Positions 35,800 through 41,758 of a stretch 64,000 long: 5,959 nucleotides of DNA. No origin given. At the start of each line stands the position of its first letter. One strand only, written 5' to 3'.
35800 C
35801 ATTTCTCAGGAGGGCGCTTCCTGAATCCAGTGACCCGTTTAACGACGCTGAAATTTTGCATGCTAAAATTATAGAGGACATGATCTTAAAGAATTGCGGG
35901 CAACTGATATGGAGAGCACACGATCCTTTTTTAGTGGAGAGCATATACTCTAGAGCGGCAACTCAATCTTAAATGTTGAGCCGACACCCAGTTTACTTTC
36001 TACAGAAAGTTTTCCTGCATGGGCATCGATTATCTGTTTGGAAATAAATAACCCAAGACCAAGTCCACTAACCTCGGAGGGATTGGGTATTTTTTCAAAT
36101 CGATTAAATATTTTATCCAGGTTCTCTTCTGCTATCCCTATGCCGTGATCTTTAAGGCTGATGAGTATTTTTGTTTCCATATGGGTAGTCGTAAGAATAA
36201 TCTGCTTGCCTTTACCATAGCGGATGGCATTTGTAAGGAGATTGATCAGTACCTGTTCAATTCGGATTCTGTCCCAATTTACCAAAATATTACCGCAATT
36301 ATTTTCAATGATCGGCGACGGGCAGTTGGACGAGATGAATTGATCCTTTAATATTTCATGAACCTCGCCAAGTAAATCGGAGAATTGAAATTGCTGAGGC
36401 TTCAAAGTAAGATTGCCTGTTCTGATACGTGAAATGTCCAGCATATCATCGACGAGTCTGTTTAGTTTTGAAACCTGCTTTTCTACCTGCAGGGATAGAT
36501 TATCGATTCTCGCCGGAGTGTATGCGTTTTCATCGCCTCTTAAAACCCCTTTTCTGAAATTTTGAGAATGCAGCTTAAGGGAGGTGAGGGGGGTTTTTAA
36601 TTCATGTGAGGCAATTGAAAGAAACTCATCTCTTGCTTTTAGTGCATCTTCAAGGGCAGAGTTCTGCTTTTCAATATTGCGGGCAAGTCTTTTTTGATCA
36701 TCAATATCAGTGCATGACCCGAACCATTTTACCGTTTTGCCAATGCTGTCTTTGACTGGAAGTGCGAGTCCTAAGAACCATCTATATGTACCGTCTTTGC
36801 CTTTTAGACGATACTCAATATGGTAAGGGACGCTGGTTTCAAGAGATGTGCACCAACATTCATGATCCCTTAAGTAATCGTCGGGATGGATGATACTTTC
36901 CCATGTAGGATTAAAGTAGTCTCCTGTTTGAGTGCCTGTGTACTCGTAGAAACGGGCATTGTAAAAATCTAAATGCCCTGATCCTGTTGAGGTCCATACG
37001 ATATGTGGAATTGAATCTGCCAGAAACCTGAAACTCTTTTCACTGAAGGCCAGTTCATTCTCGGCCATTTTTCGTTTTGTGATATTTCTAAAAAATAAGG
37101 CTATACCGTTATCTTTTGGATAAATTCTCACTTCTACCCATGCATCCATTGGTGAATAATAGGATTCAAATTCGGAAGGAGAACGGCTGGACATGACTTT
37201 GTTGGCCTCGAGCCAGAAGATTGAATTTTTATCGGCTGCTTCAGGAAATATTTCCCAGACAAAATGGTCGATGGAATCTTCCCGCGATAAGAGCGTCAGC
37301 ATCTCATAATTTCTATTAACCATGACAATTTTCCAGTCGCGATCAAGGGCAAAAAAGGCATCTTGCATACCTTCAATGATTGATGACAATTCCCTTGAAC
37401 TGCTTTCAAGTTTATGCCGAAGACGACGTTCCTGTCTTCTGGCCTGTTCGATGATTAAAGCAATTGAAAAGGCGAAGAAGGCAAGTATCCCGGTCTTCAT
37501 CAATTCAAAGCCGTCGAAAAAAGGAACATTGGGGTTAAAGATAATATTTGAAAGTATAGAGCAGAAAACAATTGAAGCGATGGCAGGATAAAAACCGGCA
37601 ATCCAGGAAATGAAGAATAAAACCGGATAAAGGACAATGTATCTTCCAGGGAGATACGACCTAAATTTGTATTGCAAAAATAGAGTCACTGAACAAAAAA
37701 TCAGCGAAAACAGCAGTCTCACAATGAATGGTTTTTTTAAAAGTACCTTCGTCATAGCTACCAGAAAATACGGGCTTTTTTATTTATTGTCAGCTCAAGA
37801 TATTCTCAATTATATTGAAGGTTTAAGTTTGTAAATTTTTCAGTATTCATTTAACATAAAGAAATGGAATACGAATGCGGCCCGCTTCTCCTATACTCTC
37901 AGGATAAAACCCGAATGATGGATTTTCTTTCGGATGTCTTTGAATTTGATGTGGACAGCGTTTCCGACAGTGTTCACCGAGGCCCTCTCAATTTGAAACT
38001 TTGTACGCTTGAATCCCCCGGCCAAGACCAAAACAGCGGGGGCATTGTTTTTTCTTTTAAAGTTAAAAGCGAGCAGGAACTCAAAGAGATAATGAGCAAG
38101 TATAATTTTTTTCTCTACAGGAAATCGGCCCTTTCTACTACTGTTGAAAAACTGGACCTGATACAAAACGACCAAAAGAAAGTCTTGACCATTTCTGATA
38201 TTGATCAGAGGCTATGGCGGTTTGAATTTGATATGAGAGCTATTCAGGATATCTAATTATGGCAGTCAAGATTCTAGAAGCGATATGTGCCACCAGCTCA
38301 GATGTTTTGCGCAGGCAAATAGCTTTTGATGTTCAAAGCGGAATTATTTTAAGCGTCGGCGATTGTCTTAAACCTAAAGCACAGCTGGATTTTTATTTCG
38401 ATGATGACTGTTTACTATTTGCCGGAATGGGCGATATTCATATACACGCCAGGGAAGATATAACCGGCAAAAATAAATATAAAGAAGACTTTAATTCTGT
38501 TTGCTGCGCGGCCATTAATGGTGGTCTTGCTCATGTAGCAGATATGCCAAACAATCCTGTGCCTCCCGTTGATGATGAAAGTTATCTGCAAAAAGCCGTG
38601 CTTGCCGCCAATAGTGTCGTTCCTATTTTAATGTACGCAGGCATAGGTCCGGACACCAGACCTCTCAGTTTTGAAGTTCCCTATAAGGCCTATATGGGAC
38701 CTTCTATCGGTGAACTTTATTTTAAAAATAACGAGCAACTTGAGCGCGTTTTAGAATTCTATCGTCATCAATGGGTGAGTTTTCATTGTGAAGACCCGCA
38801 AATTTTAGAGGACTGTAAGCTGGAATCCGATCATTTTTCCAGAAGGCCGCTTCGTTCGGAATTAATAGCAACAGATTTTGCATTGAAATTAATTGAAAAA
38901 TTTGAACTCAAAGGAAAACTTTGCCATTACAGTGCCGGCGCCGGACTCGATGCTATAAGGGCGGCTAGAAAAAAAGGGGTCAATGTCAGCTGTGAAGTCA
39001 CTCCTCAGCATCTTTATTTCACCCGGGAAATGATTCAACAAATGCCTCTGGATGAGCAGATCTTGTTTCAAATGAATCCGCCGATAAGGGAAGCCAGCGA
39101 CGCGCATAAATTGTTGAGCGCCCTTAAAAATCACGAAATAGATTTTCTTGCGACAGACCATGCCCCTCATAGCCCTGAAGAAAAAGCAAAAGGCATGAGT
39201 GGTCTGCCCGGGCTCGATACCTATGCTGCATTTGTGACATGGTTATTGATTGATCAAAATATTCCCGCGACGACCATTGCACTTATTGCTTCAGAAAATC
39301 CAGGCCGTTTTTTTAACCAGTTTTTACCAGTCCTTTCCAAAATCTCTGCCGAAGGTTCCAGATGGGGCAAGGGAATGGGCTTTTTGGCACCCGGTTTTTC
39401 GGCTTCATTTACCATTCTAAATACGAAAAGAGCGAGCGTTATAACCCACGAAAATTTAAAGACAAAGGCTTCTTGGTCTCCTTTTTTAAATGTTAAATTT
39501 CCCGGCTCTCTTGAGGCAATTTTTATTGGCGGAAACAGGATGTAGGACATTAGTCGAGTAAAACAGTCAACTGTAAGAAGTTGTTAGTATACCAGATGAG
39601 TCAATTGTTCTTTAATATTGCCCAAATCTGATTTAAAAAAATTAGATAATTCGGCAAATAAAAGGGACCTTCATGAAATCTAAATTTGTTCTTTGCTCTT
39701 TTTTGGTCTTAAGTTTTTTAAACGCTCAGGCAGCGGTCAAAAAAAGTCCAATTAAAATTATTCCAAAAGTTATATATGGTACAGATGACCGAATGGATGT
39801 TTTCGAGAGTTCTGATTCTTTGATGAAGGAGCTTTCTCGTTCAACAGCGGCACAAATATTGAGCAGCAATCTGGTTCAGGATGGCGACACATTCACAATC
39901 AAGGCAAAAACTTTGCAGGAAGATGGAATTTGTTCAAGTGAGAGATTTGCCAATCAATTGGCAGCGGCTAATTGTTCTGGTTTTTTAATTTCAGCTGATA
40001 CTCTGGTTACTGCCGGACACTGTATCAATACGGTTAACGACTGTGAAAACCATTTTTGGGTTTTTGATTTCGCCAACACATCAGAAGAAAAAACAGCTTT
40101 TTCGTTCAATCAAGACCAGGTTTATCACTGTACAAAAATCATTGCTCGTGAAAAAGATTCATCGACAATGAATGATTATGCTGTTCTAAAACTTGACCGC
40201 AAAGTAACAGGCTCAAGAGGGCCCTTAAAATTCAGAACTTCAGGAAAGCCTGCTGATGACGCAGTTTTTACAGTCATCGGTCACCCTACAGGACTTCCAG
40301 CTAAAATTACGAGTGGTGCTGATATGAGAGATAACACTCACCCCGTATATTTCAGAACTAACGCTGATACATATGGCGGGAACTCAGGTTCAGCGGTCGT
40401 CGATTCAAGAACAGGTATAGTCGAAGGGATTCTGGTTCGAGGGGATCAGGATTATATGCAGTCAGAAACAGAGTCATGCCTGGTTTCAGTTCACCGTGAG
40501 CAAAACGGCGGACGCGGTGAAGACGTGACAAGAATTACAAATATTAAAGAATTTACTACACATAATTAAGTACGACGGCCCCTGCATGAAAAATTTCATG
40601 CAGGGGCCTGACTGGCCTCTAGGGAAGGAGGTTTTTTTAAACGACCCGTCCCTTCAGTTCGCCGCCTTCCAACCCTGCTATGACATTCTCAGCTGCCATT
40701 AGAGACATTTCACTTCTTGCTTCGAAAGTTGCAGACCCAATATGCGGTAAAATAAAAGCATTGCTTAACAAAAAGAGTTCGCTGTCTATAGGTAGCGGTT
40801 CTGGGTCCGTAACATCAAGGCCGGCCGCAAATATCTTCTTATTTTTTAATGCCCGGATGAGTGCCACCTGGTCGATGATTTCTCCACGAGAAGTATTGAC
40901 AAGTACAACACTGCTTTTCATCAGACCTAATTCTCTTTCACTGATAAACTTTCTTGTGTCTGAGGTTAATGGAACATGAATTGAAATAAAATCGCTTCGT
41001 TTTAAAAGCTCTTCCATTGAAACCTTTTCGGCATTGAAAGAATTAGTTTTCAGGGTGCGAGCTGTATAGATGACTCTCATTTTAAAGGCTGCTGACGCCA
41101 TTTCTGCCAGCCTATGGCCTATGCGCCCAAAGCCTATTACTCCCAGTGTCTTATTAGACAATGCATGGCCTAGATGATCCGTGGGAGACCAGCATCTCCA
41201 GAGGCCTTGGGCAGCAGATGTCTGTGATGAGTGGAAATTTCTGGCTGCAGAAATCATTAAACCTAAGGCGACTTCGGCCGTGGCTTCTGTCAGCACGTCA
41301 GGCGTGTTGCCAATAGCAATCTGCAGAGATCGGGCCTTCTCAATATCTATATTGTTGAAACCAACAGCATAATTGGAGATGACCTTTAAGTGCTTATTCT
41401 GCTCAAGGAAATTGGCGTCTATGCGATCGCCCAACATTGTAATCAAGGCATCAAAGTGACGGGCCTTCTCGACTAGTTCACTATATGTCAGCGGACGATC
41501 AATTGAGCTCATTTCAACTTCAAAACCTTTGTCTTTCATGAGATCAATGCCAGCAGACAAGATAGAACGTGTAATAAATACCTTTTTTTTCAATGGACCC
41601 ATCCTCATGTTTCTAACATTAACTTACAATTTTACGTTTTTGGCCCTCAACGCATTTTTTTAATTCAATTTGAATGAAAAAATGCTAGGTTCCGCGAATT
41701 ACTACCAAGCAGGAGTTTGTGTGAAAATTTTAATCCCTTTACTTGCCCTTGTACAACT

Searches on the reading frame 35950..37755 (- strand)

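Call 53: search_protein_families(library=pfam, proteins=[window:35950-37755:-], max_evalue=0.00001)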
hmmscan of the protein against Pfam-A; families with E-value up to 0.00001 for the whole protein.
window:35950-37755:- (601 aa): 6 families
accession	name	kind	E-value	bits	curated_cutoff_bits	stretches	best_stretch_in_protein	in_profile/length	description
PF02518.31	HATPase_c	-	8.6e-24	84.6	26.4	1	495-601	2-109/111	Histidine kinase-, DNA gyrase B-, and HSP90-like ATPase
PF08447.18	PAS_3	-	6e-16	58.9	25.6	1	264-346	3-87/89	PAS fold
PF08448.16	PAS_4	-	4.4e-13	49.9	23.1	1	128-229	2-109/110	PAS fold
PF00512.31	HisKA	-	3e-12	46.8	26.9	1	374-447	1-66/66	His Kinase A (phospho-acceptor) domain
PF00989.32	PAS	-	4.7e-08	33.5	22.6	0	122-162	2-42/113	PAS fold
PF13426.13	PAS_9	-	2.6e-07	31.3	27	0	251-351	2-101/103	PAS domain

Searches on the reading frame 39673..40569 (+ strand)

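Call 53: search_protein_families(library=pfam, proteins=[window:39673-40569:+], max_evalue=0.00001)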
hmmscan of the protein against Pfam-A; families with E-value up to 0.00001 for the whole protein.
window:39673-40569:+ (298 aa): 2 families
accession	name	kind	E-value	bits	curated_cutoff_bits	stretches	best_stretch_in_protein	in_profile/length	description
PF13365.12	Trypsin_2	-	2.3e-16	61.3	27.6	1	101-252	1-143/144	Trypsin-like peptidase domain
PF00089.32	Trypsin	-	3.1e-12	47.2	20.6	1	99-257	25-198/220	Trypsin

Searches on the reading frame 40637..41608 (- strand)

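Call 4: search_protein_families(library=pfam, proteins=[window:40637-41608:-], max_evalue=0.001)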
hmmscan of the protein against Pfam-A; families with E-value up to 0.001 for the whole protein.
window:40637-41608:- (323 aa): 3 families
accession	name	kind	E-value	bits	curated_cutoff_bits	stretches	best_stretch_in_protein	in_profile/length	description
PF02826.25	2-Hacid_dh_C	-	4e-57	192.9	25.1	1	115-291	1-178/178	D-isomer specific 2-hydroxyacid dehydrogenase, NAD binding domain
PF00389.36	2-Hacid_dh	-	6.7e-30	104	24.6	1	10-322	1-133/134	D-isomer specific 2-hydroxyacid dehydrogenase, catalytic domain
PF03446.21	NAD_binding_2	-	8.6e-05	23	21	1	155-262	2-115/161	NAD binding domain of 6-phosphogluconate dehydrogenase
